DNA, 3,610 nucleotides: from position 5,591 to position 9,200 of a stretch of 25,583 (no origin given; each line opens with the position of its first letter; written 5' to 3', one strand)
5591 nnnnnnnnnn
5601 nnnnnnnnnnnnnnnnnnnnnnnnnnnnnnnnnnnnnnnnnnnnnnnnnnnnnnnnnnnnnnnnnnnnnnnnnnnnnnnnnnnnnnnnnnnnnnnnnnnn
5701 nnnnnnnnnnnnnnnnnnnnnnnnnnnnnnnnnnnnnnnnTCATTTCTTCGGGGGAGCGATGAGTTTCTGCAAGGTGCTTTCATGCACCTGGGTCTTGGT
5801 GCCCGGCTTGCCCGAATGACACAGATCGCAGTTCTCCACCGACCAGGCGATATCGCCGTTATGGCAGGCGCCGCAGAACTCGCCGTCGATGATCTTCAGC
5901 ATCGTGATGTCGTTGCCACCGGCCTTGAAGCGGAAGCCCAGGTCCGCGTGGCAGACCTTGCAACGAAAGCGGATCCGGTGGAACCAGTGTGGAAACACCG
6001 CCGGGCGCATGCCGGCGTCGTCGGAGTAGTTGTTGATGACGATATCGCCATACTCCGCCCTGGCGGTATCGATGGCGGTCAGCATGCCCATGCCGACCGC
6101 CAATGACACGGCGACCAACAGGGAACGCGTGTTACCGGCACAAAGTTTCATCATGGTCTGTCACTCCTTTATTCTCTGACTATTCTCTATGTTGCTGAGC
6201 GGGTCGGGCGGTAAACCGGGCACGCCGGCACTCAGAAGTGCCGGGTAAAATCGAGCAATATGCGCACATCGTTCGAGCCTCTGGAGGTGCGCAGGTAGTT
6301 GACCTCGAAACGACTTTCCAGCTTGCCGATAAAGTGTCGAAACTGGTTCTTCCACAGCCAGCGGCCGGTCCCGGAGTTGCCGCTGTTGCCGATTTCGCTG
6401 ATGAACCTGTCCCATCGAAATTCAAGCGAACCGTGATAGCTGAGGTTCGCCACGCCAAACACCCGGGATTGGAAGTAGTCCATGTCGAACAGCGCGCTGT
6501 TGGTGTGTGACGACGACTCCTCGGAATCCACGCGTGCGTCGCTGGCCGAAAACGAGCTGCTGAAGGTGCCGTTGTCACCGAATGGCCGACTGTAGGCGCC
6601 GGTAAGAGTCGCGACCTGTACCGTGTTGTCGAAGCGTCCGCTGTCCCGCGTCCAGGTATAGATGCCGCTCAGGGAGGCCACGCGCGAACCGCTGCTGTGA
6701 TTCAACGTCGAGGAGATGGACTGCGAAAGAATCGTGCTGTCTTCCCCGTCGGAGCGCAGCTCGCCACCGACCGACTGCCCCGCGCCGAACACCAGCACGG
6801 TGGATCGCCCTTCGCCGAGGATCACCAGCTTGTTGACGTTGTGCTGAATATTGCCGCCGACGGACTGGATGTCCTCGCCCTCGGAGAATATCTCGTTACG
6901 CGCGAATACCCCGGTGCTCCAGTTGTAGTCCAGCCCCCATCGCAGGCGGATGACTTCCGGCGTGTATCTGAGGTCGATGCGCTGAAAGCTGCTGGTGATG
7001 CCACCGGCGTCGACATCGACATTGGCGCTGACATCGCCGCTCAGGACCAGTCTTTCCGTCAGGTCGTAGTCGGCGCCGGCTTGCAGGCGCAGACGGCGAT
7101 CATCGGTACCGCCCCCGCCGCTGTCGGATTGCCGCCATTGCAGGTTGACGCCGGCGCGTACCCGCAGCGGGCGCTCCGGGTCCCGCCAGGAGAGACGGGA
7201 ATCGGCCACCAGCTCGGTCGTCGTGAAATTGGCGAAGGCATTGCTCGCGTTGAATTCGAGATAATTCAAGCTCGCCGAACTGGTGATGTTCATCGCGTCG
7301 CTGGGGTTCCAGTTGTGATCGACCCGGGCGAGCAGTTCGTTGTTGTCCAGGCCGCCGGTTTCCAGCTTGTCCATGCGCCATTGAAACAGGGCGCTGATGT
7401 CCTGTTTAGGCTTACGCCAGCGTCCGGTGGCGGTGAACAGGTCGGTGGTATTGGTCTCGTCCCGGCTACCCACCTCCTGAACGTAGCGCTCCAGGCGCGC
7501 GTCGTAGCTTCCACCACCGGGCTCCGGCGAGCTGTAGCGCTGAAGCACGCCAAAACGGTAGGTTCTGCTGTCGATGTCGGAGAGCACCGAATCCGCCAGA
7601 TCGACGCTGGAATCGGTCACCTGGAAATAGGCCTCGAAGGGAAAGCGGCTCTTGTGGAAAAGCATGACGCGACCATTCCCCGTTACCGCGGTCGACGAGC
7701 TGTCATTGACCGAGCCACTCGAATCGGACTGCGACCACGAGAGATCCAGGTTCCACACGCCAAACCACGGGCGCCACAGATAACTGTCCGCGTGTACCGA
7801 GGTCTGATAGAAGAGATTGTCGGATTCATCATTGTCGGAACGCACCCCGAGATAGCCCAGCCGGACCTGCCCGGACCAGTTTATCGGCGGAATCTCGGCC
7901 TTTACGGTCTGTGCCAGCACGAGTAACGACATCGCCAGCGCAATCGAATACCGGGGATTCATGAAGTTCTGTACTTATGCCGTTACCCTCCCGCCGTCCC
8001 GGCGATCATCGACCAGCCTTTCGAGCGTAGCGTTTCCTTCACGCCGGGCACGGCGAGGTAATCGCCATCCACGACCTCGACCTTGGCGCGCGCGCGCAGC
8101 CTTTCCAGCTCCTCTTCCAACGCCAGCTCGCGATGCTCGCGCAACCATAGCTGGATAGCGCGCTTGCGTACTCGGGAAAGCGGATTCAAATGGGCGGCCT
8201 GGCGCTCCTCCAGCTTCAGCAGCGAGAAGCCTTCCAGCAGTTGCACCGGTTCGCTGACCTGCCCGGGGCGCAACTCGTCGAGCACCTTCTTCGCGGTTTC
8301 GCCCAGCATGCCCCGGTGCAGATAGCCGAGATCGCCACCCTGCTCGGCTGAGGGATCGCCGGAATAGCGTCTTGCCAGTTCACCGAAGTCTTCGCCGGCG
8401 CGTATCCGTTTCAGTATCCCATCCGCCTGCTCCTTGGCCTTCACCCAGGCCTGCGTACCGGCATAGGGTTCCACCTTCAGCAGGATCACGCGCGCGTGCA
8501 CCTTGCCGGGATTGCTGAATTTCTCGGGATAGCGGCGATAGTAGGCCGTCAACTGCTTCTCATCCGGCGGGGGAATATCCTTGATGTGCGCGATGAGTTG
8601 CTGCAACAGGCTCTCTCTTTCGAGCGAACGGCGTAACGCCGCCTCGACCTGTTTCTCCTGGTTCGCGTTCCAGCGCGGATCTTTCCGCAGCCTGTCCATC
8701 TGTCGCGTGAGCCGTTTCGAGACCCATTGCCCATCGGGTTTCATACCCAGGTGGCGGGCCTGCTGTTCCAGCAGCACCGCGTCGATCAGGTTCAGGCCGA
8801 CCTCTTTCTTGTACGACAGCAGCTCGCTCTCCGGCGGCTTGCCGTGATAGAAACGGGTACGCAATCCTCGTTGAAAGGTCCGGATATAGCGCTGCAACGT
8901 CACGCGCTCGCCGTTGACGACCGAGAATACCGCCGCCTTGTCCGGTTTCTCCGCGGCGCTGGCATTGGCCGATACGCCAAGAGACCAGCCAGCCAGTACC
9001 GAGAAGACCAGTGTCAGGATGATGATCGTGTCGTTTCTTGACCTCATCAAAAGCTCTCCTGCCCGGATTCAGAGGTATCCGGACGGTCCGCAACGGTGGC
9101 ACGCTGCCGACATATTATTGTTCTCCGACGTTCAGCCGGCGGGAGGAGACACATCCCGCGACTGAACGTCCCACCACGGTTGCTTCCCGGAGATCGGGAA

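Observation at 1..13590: Candidate OmcE-type cytochrome-nanowire / porin-cytochrome system in a probable non-Geobacter proteobacterium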

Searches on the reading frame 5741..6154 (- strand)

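Call 5: search_protein_families(library=pfam, proteins=[window:5741-6154:-], max_evalue=0.01)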
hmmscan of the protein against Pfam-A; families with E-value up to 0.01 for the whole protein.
window:5741-6154:- (137 aa): 2 families
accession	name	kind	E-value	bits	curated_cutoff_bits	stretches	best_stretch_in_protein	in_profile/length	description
PF14522.11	Cytochrome_C7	-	9.1e-15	54.7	24.8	1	53-114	2-67/67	Cytochrome c7 and related cytochrome c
PF02085.21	Cytochrom_CIII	-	0.00024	21.8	22.9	0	47-71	16-39/101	Class III cytochrome C family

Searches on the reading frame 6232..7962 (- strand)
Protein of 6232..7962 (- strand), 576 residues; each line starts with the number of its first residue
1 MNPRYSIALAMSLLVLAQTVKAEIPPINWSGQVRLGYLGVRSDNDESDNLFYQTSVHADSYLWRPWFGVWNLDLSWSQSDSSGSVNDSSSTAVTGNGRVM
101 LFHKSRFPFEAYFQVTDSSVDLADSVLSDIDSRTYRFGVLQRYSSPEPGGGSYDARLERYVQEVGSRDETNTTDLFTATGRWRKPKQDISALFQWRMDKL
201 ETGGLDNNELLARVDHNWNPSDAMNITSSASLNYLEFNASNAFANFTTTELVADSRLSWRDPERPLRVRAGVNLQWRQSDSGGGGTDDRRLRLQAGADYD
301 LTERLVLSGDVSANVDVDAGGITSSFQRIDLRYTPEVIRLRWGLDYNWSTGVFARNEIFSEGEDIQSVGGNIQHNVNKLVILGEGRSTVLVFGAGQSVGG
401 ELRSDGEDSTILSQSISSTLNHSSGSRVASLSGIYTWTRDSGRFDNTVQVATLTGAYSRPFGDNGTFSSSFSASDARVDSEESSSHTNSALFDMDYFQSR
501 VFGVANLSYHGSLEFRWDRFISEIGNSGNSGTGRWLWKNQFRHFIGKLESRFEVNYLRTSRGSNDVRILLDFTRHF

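Call 5: search_protein_families(library=pfam, proteins=[window:6232-7962:-], max_evalue=0.01)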
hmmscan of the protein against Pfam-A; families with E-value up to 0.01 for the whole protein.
window:6232-7962:- (576 aa): 0 families

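Call 52: predict_structure(alignment_id=A3)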
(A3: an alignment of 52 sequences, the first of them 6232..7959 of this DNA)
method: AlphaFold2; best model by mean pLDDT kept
length: 575 residues; sequences in the alignment: 52
mean_pLDDT: 93.7   pTM: 0.77
mean pLDDT of the five models: 93.7, 93.0, 92.9, 92.6, 92.2
residues with pLDDT >= 90: 497; 70-90: 48; 50-70: 23; < 50: 7
segments of 3 or more residues with pLDDT < 50: 1-3, 16-18
pLDDT, mean of each block of 10 residues (from residue 1): 58 51 81 98 96 97 90 98 94 98 96 97 83 98 95 98 91 98 97 97 94 98 98 94 91 98 97 97 92 98 98 86 94 98 97 95 96 98 90 98 96 98 96 98 96 97 96 97 96 98 97 95 71 97 98 97 97 98
secondary structure, 60 per line:
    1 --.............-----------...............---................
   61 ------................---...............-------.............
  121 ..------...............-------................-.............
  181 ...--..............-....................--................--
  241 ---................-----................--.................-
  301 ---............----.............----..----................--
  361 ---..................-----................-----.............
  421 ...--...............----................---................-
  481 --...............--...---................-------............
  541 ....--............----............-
elements in order: H3-15 E27-41 E45-60 E67-82 E86-100 E108-122 E129-143 E151-163 E168-183 E186-199 E204-220 E223-238 E244-259 E265-280 E283-299 E304-315 E320-332 E343-358 E364-381 E387-402 E408-423 E426-440 E445-460 E464-479 E483-497 E506-521 E529-544 E547-558 E563-574

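Call 57: fold_search(model_id=the predicted structure, library=pdb)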
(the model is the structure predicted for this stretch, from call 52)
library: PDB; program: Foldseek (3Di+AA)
matches with E <= 10: 840; with E <= 0.001: 345
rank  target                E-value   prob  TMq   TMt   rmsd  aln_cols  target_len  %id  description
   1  2hdi_A                6.9e-12  1.00  0.33  0.32  22.8       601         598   12  Crystal structure of the Colicin I receptor Cir from E.coli in complex with receptor binding domain of Colicin Ia. (released 2007-05-08)
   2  2hdf                  5.1e-11  1.00  0.30  0.30  16.4       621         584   11  Crystal structure of the Colicin I receptor Cir from E.coli (released 2007-05-08)
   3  9nn6_A                7.0e-11  1.00  0.37  0.34  21.8       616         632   13  E. coli Cir in Complex with the RBD of Microcin V (released 2025-09-24)
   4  9dhe                  1.8e-09  1.00  0.29  0.28  18.1       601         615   11  The crystal structure on the heme/hemoglobin transporter ChuA, in complex with heme (released 2025-05-21)
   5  9dis_B                1.8e-09  1.00  0.26  0.25  19.6       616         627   10  Cryo-EM structure of the heme/hemoglobin transporter ChuA, in complex with de novo designed binder H3 (released 2025-05-21)
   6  9dir_B                1.8e-09  1.00  0.25  0.24  22.7       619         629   10  Cryo-EM structure of the heme/hemoglobin transporter ChuA, in complex with de novo designed binder G7 (released 2025-05-21)
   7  8p97_A                3.7e-09  1.00  0.29  0.27  20.9       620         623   10  BtuB3G3 bound to cyanocobalamin with disordered EL8 (released 2023-08-16)
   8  3fhh                  3.7e-09  1.00  0.30  0.29  20.2       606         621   10  Crystal structure of the heme/hemoglobin outer membrane transporter ShuA from Shigella dysenteriae (released 2009-07-14)
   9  6z8u_B                4.1e-08  1.00  0.29  0.26  20.2       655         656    9  Copper transporter OprC (released 2021-06-09)
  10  3efm                  7.0e-08  1.00  0.27  0.27  22.7       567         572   10  Structure of the alcaligin outer membrane recepteur FauA from Bordetella pertussis (released 2009-03-31)
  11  4rdt_B                8.6e-08  1.00  0.28  0.26  18.3       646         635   11  Structure of the bacterial Zn-transporter ZnuD from Neisseria meningitidis (flexible conformation bound to a zinc ion) (released 2015-08-19)
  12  6z8r_B                8.6e-08  1.00  0.27  0.25  20.0       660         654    9  Copper transporter OprC (released 2021-06-09)
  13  5out                  1.0e-07  1.00  0.28  0.24  20.7       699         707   10  CRYSTAL STRUCTURE OF THE FERRIC ENTEROBACTIN RECEPTOR (PFEA) MUTANT (G324V) FROM PSEUDOMONAS AERUGINOSA (released 2018-09-05)
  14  6z9n_A                1.1e-07  1.00  0.29  0.27  20.2       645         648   11  Copper transporter OprC (released 2021-06-30)
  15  6z8s_B                1.1e-07  1.00  0.29  0.27  19.7       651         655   11  Copper transporter OprC (released 2021-06-09)
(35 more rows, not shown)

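Call 91: search_protein_families(library=ncbifam, proteins=[window:6232-7959:-], max_evalue=0.01)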
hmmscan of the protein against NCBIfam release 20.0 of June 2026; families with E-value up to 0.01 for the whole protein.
window:6232-7959:- (575 aa): 0 families

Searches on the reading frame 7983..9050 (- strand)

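Call 5: search_protein_families(library=pfam, proteins=[window:7983-9050:-], max_evalue=0.01)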
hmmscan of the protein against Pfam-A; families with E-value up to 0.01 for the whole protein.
window:7983-9050:- (355 aa): 5 families
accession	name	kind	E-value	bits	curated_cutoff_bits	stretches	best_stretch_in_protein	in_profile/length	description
PF00639.27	Rotamase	-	2.1e-19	70.7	21.7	1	189-281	2-96/97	PPIC-type PPIASE domain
PF13616.12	Rotamase_3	-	1e-17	65.2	22.5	1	174-282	6-114/116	PPIC-type PPIASE domain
PF13145.12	Rotamase_2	-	3.6e-11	44.4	27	1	162-295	1-120/121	PPIC-type PPIASE domain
PF13624.11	SurA_N_3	-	4.4e-06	27.1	27.2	1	8-130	15-132/162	SurA-like N-terminal domain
PF13623.11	SurA_N_2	-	0.00018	21.8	28.5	1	2-110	4-115/145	SurA-like N-terminal domain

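Call 91: search_protein_families(library=ncbifam, proteins=[window:7983-9050:-], max_evalue=0.01)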
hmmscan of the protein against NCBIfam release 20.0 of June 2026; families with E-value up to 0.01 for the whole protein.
window:7983-9050:- (355 aa): 9 families
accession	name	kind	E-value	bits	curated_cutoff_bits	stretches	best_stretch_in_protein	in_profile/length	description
NF000809.0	PRK00059.1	equivalog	1e-19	71.2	303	1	75-328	80-332/336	peptidylprolyl isomerase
TIGR02933.1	nifM_nitrog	equivalog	3.5e-19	69.7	168.2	1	133-307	71-245/256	nitrogen fixation protein NifM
NF008054.0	PRK10788.1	equivalog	2e-15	56.5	493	1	163-297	250-372/626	peptidylprolyl isomerase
NF002827.0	PRK03002.1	equivalog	6.3e-13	48.4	343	1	203-307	144-246/285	peptidylprolyl isomerase PrsA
NF008038.0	PRK10770.1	equivalog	3.6e-11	42.5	394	1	183-329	284-428/431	peptidylprolyl isomerase SurA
NF002824.0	PRK02998.1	subfamily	3.1e-10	39.9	360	1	202-294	141-232/283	peptidylprolyl isomerase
NF002846.0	PRK03095.1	equivalog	2.7e-08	33.7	361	1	202-285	139-223/287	peptidylprolyl isomerase PrsA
NF011969.0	PRK15441.1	equivalog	6.3e-07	29.7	127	1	202-257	11-66/93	peptidylprolyl isomerase PpiC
NF003356.0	PRK04405.1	subfamily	0.0037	16.4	339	1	203-279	152-232/299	peptidylprolyl isomerase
